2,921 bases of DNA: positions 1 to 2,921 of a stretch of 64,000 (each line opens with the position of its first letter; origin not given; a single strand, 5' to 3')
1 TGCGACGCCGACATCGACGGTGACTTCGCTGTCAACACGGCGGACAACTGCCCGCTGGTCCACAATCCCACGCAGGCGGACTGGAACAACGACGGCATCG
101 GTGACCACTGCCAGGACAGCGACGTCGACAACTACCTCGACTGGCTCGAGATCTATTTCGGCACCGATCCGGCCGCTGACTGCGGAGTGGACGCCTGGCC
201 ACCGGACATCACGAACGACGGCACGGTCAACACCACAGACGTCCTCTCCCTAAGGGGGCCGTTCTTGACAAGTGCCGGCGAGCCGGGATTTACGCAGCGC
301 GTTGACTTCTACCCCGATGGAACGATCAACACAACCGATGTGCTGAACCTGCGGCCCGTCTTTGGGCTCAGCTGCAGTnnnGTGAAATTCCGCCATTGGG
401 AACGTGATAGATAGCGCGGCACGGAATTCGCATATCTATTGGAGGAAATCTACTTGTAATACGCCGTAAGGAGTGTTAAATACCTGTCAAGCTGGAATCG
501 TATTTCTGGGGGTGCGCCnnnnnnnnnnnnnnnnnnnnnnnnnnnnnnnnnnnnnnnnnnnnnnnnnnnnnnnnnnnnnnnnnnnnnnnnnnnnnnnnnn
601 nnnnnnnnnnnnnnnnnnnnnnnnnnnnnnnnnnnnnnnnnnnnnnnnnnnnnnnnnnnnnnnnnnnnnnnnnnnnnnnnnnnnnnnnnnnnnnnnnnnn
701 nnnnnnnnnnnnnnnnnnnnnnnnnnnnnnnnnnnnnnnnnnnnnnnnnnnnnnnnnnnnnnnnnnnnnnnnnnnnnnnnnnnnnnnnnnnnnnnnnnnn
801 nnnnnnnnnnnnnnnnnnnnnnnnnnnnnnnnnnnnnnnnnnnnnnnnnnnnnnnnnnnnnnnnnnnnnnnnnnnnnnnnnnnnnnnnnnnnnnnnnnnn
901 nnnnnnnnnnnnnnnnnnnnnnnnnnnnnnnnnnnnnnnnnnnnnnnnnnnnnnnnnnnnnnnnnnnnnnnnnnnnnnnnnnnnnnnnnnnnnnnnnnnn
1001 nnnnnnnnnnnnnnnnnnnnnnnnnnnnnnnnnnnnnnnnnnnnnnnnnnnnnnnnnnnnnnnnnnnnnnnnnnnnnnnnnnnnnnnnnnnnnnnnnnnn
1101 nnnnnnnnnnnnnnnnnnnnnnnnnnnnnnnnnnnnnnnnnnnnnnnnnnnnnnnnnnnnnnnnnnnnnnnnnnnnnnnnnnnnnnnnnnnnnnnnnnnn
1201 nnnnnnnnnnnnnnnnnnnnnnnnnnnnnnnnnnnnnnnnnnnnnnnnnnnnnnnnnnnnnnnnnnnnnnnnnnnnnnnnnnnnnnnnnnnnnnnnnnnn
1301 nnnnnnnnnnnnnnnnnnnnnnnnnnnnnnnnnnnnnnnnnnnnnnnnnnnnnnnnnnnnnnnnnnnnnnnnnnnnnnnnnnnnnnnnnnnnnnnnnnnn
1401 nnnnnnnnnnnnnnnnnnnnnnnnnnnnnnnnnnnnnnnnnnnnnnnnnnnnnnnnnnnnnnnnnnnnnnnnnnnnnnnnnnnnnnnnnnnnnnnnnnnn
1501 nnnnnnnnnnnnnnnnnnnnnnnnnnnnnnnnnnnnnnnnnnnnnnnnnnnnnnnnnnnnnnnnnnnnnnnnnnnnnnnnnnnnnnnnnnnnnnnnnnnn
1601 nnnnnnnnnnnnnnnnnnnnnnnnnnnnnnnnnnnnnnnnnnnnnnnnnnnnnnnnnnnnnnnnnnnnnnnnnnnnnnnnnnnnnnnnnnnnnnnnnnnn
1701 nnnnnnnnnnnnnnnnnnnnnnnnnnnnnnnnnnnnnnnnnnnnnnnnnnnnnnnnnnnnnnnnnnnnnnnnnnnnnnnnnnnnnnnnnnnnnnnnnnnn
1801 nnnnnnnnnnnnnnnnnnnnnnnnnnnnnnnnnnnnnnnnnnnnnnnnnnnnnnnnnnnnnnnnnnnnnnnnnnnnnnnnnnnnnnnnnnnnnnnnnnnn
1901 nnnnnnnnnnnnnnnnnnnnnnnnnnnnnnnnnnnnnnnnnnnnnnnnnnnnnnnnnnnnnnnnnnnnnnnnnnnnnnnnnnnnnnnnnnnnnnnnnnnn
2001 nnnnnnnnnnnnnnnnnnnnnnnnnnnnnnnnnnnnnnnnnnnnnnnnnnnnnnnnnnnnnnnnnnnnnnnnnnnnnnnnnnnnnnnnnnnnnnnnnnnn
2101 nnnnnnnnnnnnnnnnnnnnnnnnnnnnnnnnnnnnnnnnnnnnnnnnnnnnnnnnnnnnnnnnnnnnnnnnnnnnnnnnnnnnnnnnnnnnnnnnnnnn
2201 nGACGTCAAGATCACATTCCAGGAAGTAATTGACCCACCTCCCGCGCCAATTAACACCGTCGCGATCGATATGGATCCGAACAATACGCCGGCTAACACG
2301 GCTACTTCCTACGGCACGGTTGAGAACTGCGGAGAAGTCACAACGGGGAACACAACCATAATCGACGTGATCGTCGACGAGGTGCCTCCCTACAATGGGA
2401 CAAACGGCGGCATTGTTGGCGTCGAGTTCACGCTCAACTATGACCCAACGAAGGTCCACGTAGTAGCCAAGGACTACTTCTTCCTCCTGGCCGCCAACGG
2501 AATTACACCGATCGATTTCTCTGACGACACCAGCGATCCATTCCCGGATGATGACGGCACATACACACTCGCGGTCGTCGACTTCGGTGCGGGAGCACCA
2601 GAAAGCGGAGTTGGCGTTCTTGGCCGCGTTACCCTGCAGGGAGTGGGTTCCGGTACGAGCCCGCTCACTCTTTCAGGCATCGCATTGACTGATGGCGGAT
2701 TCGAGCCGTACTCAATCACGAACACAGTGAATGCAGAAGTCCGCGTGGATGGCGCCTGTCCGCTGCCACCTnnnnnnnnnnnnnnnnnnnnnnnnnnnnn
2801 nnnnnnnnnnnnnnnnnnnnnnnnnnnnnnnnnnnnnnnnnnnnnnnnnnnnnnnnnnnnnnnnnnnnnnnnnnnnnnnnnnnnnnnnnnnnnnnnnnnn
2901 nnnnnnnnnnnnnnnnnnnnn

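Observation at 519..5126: Giant protein carries both a cohesin-like domain and a dockerin-like pair, plus 10 DUF11-like HNNGP repeats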

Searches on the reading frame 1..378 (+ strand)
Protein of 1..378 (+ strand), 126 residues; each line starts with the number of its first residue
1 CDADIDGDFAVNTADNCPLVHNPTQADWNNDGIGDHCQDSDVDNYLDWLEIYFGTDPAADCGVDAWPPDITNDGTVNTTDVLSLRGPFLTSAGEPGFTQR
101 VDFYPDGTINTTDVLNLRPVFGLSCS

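Call 9: search_protein_families(library=pfam, proteins=[window:1-378:+], max_evalue=10)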
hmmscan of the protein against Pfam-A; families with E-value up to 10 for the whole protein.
seq(126 aa): 2 families
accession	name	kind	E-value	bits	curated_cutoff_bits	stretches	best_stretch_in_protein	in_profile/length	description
PF00404.24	Dockerin_1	-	4e-08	33.8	22.9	1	69-117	3-52/57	Dockerin type I domain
PF02412.23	TSP_3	-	8.6e-07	29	25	2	1-25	12-36/36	Thrombospondin type 3 repeat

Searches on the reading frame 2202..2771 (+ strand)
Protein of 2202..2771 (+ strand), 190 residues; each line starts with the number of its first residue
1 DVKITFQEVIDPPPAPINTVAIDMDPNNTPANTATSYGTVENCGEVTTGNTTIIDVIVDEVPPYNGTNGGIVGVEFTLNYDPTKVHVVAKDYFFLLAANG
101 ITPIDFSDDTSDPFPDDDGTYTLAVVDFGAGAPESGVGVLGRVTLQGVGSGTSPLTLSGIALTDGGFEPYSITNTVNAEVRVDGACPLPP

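Call 9: search_protein_families(library=pfam, proteins=[window:2202-2771:+], max_evalue=10)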
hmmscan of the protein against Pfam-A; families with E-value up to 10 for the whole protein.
seq(190 aa): 1 family
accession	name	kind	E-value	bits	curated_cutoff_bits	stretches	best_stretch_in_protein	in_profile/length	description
PF00963.24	Cohesin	-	0.0064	17.1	24.1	1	67-90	26-49/139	Cohesin domain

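Call 21: find_homologous_proteins(query=A1, max_evalue=0.00001)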
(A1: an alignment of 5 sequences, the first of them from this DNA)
Query A1 (5 sequences) (174 aa, profile of the alignment): 39 proteins with E <= 0.00001 among 6217 candidates.
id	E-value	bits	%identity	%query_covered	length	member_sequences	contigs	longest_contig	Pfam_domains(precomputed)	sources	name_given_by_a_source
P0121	1.7e-54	202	28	75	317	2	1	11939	PF00963.25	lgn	-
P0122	5.1e-49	184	28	72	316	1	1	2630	PF00963.25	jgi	jgi:hypothetical protein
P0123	4.5e-43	165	37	98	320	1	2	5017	-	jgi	jgi:hypothetical protein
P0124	2.6e-42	162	35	79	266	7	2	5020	-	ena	-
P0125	3.9e-42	162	34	97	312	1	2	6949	-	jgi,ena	-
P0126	6.4e-42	161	34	97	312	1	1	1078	-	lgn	-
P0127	3.7e-41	159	33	97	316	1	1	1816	-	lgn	-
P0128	1.3e-40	157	36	97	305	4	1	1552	-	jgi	jgi:hypothetical protein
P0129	1.8e-40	156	39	85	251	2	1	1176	-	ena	-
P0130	3.1e-40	156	33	90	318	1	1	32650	-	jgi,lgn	jgi:hypothetical protein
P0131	1.4e-39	153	33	97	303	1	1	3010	-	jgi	jgi:hypothetical protein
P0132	2.1e-39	153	38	87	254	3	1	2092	-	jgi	-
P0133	2.4e-39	153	31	97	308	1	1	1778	-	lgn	-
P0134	6.2e-39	151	39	80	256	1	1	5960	-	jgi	jgi:hypothetical protein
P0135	3.2e-38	149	33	97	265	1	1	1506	-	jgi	-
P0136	4.5e-38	149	38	97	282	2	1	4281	PF00963.25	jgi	jgi:hypothetical protein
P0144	1.9e-32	130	41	96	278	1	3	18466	PF00963.25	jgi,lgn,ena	jgi:hypothetical protein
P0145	5.6e-32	129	40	96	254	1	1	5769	PF00963.25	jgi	jgi:hypothetical protein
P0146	4.5e-31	126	41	97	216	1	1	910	PF00963.25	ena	-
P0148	9.9e-27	112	36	74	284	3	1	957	PF00404.25,PF00963.25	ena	-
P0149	4.5e-26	110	34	79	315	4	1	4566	PF00963.25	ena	-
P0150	1.6e-24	104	33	89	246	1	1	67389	PF00963.25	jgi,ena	-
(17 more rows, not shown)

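Call 31: search_solved_structures(query=A1, max_evalue=1, show_alignments=2)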
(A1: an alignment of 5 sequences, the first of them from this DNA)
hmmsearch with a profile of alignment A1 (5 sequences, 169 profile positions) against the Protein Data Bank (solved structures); distinct sequences matched with E-value up to 1: 32.
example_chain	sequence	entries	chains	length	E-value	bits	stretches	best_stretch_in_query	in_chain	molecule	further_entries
3kcp_A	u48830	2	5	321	3.3e-07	33.4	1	30-141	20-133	Cellulosomal-scaffolding protein A | Cellulosome anchoring protein cohesin region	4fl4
1anu_A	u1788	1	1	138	6.2e-05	26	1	29-118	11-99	COHESIN-2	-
1aoh_A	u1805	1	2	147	6.4e-05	25.9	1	29-131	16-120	Cellulosomal-scaffolding protein A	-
2ccl_A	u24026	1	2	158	0.0001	25.3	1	29-118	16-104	CELLULOSOMAL SCAFFOLDING PROTEIN A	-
1ohz_A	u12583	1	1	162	0.00011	25.2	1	29-118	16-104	CELLULOSOMAL SCAFFOLDING PROTEIN A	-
3l8q_A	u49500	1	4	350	0.00011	25.2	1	5-74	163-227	Cellulosomal scaffoldin adaptor protein B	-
2jh2_A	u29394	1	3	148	0.00047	23.1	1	21-74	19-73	O-GLCNACASE NAGJ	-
2o4e_A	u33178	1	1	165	0.00059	22.8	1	21-74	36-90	O-GlcNAcase nagJ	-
2ozn_A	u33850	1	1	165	0.00071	22.5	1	22-74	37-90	O-GlcNAcase nagJ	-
1g1k_A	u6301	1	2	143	0.0012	21.8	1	29-162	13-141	SCAFFOLDING PROTEIN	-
2vn5_A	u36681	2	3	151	0.0013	21.7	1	29-162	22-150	SCAFFOLDING PROTEIN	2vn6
3ul4_A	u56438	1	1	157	0.0015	21.5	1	29-71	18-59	Cellulosome-anchoring protein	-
2w1n_A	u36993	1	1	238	0.0016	21.4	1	22-84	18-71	O-GLCNACASE NAGJ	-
5nrm_A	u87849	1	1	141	0.028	17.3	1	30-121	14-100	Endoglucanase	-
5nrk_A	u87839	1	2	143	0.029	17.3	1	30-121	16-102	Endoglucanase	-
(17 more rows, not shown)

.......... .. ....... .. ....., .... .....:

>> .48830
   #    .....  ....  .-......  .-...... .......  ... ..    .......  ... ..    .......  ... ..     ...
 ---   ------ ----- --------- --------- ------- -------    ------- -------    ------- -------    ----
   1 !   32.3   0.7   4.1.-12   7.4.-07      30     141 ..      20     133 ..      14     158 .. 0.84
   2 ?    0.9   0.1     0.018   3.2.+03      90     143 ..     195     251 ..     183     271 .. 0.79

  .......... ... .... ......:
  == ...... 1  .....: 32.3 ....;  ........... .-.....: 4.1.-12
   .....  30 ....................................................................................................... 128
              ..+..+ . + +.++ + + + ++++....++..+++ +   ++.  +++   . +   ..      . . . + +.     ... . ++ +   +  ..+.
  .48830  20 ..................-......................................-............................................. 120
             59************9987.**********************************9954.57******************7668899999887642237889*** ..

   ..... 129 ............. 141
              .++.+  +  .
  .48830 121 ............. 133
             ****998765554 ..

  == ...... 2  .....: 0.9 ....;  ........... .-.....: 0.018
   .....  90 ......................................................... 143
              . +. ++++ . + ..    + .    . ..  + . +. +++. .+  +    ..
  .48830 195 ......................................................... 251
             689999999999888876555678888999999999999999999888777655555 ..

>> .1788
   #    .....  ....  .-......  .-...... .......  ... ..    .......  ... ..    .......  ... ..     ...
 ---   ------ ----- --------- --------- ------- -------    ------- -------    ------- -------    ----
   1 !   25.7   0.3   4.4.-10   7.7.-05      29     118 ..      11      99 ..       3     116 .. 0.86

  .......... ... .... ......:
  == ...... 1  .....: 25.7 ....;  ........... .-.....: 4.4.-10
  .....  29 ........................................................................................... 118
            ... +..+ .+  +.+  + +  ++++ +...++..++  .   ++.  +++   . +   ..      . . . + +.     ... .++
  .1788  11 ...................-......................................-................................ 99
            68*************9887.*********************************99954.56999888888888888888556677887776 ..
